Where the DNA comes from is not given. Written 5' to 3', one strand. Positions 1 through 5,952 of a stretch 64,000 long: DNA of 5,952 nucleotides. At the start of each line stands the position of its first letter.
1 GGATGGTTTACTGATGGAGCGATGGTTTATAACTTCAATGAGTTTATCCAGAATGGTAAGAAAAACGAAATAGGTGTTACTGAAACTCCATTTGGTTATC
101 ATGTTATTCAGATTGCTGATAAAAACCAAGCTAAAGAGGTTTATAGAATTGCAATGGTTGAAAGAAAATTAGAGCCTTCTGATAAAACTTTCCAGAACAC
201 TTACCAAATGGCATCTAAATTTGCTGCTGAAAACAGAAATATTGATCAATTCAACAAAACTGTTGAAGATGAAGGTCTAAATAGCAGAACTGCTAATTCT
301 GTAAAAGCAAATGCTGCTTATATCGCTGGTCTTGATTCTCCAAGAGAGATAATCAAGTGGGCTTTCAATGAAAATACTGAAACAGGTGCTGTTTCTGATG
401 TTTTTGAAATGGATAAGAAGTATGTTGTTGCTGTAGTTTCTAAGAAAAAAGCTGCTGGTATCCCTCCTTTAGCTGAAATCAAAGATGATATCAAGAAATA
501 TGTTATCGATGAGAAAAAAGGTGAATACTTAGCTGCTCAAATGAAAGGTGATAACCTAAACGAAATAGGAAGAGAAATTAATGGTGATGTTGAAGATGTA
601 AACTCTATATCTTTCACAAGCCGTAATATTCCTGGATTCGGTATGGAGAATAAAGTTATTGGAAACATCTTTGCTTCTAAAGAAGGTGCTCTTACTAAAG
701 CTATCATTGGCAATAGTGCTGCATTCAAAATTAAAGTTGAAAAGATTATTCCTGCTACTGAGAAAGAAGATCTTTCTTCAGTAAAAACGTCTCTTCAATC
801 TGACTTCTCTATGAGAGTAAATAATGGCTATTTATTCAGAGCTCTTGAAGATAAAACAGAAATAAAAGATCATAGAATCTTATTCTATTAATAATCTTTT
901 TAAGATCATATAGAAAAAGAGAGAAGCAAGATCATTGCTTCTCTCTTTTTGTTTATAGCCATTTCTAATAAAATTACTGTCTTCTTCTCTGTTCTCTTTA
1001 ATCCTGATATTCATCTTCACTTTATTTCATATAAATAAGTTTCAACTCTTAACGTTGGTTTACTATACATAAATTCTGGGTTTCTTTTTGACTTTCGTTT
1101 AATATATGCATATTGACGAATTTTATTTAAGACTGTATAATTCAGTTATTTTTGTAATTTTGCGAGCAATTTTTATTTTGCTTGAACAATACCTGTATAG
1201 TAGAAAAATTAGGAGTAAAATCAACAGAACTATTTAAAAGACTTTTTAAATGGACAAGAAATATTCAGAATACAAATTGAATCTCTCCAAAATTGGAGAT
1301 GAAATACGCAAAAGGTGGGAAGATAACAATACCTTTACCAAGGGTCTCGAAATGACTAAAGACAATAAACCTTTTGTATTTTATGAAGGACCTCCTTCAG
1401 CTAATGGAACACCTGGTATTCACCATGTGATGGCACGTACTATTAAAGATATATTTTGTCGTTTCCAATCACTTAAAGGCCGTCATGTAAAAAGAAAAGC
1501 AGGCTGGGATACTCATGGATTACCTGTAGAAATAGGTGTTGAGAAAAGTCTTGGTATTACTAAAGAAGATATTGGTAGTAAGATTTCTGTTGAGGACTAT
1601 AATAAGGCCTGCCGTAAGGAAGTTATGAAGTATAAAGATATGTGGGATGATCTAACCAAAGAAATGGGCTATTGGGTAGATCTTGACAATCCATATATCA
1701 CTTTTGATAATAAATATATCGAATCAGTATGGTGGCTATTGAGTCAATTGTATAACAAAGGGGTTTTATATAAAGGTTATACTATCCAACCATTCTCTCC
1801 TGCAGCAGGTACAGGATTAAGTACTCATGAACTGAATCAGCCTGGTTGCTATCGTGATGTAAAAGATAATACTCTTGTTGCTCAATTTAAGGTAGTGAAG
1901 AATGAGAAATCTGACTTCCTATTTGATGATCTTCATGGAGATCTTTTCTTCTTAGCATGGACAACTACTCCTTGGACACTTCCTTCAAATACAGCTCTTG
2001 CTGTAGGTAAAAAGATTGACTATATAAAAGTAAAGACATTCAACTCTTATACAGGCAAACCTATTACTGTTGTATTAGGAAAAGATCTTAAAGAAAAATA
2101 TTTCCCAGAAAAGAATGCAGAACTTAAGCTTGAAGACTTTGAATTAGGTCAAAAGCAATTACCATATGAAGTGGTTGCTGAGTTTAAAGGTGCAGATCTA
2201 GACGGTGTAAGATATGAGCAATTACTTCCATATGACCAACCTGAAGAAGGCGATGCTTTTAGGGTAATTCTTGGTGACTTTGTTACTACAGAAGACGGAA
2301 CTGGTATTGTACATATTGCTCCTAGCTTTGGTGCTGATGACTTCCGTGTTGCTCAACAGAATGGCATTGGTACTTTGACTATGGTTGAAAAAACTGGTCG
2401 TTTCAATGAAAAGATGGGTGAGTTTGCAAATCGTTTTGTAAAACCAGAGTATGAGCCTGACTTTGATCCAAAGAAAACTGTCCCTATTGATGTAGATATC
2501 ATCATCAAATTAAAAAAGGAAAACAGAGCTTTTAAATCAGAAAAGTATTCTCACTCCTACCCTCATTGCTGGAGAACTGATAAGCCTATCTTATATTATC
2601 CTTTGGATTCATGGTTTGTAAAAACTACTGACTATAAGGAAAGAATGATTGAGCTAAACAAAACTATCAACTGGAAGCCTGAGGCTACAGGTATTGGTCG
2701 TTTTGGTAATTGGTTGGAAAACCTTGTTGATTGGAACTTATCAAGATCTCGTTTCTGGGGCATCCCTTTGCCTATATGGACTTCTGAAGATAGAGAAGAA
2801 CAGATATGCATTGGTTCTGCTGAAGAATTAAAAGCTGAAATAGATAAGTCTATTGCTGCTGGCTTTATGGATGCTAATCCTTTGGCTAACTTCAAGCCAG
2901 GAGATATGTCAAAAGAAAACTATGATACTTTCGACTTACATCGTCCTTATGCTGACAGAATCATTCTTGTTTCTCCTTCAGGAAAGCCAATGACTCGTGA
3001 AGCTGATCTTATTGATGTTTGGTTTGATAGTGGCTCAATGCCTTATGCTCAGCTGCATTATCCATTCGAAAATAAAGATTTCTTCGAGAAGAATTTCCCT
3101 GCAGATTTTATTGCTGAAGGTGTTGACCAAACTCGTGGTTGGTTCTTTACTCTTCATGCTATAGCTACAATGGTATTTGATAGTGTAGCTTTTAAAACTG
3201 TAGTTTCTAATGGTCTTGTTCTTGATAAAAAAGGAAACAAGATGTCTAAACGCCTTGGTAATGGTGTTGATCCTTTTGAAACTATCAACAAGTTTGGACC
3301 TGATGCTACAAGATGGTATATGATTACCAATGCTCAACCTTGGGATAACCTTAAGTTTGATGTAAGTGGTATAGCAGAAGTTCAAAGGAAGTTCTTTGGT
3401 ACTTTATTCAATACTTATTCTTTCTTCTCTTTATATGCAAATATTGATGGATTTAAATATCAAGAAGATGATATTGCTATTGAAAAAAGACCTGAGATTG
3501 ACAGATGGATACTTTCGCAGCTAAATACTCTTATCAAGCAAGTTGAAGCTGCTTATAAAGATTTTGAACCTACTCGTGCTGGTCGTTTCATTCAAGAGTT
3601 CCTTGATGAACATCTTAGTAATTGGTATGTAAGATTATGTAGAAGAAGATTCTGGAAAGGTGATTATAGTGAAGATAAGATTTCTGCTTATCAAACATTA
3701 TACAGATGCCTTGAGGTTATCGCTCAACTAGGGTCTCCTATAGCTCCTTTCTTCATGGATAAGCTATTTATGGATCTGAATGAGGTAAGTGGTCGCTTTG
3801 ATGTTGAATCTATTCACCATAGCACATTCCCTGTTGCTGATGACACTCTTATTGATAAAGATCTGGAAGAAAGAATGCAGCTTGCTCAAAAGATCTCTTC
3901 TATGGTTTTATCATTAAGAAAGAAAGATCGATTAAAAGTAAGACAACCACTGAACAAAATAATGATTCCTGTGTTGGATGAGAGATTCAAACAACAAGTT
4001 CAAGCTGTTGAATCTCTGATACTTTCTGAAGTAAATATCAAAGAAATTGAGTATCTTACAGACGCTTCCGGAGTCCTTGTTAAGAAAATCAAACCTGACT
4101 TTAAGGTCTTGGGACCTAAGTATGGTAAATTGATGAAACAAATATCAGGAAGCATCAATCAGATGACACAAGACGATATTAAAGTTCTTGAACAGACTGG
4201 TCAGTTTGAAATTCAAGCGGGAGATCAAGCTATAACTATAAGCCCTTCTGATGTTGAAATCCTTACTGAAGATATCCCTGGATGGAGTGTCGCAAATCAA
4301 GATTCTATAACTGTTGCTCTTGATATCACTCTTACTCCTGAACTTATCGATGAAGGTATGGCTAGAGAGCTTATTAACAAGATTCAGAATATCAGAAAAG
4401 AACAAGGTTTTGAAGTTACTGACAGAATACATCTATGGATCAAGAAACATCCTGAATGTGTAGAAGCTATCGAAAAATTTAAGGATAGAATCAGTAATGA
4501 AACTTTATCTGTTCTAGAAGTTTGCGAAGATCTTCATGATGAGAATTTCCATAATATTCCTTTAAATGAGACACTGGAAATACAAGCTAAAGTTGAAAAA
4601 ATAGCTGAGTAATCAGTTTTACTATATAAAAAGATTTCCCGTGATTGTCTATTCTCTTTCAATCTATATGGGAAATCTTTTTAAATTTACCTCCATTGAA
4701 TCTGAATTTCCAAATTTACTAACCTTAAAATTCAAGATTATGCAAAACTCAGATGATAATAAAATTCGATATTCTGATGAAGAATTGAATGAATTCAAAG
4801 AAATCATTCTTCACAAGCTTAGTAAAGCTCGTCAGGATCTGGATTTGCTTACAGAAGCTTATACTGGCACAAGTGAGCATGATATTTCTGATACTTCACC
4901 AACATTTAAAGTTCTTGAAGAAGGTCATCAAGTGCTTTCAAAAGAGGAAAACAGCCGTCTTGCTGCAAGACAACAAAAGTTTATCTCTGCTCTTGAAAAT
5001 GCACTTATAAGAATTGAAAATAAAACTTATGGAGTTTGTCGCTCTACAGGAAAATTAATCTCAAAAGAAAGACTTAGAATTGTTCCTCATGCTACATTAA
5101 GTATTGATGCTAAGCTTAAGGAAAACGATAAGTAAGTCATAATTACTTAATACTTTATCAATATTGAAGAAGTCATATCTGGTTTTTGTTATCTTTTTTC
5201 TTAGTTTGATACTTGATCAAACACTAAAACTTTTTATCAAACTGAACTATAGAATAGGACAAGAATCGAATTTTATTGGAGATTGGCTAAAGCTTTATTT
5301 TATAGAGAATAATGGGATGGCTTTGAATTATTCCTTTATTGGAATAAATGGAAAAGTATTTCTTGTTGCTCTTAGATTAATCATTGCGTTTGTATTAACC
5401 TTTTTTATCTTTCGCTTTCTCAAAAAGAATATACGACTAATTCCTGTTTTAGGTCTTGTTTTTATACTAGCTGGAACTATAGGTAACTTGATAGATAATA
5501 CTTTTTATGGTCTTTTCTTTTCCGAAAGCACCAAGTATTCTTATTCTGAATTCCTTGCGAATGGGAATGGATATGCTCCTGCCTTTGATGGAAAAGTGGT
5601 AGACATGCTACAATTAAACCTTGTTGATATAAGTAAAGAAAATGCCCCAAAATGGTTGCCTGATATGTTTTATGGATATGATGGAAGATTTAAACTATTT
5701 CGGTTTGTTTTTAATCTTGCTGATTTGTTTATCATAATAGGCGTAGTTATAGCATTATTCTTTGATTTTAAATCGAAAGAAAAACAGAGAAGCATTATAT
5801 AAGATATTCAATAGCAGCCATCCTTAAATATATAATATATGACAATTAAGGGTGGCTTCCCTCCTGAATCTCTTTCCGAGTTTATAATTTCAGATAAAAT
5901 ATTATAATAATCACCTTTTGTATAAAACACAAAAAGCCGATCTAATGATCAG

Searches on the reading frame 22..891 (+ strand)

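Call 51: search_protein_families(library=pfam, proteins=[window:22-891:+], max_evalue=0.00001)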
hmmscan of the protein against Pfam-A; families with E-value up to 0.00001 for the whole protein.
window:22-891:+ (289 aa): 1 family
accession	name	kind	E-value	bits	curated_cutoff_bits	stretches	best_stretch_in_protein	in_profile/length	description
PF13145.12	Rotamase_2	-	2.5e-12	48.1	27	1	64-155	39-121/121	PPIC-type PPIASE domain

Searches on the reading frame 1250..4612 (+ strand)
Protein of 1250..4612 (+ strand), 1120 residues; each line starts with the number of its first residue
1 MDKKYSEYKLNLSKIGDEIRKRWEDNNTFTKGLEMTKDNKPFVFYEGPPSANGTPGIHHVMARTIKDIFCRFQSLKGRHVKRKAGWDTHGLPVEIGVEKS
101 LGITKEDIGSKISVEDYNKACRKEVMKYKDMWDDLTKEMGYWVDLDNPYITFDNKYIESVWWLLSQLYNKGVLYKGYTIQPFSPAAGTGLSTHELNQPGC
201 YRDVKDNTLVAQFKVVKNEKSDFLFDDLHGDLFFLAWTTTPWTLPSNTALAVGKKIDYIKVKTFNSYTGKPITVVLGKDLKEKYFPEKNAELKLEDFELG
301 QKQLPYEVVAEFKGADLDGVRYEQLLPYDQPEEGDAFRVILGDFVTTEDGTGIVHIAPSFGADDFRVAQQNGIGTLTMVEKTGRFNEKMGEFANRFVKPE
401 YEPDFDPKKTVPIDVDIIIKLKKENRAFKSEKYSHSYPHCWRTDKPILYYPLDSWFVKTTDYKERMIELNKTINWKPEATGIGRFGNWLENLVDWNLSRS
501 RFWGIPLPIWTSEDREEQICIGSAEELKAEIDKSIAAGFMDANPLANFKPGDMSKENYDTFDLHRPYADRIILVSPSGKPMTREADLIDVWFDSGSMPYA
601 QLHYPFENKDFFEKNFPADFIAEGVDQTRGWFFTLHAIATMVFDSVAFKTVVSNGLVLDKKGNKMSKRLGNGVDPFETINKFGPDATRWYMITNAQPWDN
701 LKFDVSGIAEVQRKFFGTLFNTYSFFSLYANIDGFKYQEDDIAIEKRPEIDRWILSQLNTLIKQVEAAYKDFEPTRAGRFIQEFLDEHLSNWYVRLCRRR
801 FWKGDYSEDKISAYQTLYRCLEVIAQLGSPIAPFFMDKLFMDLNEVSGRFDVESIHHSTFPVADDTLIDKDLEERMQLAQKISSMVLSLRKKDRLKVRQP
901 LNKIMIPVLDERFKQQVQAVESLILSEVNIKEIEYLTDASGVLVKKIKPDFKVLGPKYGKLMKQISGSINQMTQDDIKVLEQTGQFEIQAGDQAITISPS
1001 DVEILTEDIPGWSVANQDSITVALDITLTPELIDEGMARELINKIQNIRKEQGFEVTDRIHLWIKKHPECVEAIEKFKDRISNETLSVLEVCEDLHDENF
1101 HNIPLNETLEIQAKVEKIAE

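Call 51: search_protein_families(library=pfam, proteins=[window:1250-4612:+], max_evalue=0.00001)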
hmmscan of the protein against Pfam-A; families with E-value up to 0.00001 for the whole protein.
window:1250-4612:+ (1120 aa): 4 families
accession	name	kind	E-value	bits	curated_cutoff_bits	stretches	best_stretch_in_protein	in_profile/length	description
PF00133.28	tRNA-synt_1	-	9.4e-118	394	22.7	1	19-702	2-412/414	tRNA synthetases class I (I, L, M and V)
PF19302.4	DUF5915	-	9.2e-55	185.6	27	1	922-1107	2-185/195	Domain of unknown function (DUF5915)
PF08264.19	Anticodon_1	-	2e-29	102.8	25.1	1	751-903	1-146/148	Anticodon-binding domain of tRNA ligase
PF09334.17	tRNA-synt_1g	-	1.3e-15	57.6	20.1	0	646-709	310-372/391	tRNA synthetases class I (M)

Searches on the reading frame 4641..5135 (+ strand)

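Call 51: search_protein_families(library=pfam, proteins=[window:4641-5135:+], max_evalue=0.00001)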
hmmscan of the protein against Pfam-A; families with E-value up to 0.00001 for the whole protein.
window:4641-5135:+ (164 aa): 1 family
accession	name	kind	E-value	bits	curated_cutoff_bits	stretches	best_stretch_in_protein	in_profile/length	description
PF01258.23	zf-dskA_traR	-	1.9e-07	31.4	24.9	1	129-158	2-31/36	Prokaryotic dksA/traR C4-type zinc finger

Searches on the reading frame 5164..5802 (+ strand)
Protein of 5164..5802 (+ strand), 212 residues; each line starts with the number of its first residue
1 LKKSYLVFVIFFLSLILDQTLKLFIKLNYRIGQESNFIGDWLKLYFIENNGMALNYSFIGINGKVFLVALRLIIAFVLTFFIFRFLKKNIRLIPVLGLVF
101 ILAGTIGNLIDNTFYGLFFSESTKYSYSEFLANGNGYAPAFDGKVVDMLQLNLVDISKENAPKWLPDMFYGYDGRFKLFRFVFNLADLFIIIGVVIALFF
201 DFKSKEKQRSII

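Call 51: search_protein_families(library=pfam, proteins=[window:5164-5802:+], max_evalue=0.00001)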
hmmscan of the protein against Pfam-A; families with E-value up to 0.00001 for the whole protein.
window:5164-5802:+ (212 aa): 1 family
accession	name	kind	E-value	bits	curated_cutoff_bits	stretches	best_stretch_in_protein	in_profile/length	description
PF01252.23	Peptidase_A8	-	6.8e-26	91.6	25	1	10-199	1-138/142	Signal peptidase (SPase) II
